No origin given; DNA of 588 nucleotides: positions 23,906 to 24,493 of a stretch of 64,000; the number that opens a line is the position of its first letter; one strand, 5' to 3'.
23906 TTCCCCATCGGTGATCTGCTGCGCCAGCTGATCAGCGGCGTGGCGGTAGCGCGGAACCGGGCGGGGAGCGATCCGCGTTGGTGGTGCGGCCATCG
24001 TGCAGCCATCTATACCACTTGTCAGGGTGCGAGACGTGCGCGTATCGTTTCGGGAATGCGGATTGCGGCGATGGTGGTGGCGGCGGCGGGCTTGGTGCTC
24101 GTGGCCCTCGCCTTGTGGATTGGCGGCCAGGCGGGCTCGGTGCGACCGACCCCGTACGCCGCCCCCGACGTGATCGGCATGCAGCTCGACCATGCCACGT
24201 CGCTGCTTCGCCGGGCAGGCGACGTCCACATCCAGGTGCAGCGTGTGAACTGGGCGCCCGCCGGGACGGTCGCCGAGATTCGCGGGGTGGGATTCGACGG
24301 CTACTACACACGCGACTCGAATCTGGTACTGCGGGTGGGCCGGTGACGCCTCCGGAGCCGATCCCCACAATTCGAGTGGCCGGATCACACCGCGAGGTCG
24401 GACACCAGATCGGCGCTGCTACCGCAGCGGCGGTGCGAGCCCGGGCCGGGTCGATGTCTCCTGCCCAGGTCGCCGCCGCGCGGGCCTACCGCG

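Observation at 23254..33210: GntR-controlled operon combining three different amidohydrolases, a Dpp-type importer and an aminoacyl-CoA-lyase-like hotdog protein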

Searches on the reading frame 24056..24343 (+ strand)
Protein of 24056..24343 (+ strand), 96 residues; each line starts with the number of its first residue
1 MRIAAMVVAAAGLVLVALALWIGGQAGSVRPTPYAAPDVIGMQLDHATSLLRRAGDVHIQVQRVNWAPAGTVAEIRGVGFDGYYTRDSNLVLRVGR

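Call 8: search_protein_families(library=pfam, proteins=[window:24056-24343:+], max_evalue=0.01)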
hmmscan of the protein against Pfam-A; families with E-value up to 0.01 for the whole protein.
seq(96 aa): 0 families

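Call 9: search_protein_families(library=ncbifam, proteins=[window:24056-24343:+], max_evalue=0.01)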
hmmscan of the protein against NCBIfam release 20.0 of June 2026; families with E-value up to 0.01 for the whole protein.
seq(96 aa): 0 families
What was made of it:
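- On PASTA-domain proteins: No hit for the window protein (calls 8, 9).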

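Call 69: predict_structure(protein=window:24056-24343:+)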
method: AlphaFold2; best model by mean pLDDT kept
length: 96 residues; sequences in the alignment: 1
mean_pLDDT: 63.5   pTM: 0.28
mean pLDDT of the five models: 63.5, 62.6, 62.4, 55.3, 54.1
residues with pLDDT >= 90: 6; 70-90: 22; 50-70: 49; < 50: 19
segments of 3 or more residues with pLDDT < 50: 33-37, 68-74, 76-78
pLDDT, mean of each block of 10 residues (from residue 1): 80 90 66 50 60 56 51 50 68 63
secondary structure, 60 per line:
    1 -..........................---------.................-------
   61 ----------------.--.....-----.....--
elements in order: H2-27 H37-53 E80-84 E90-94
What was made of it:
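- On PASTA-domain proteins: The AlphaFold model has pLDDT 63.5 and pTM 0.28 (call 69).
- Checked: The AlphaFold model has pLDDT 63.5 (call 69).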
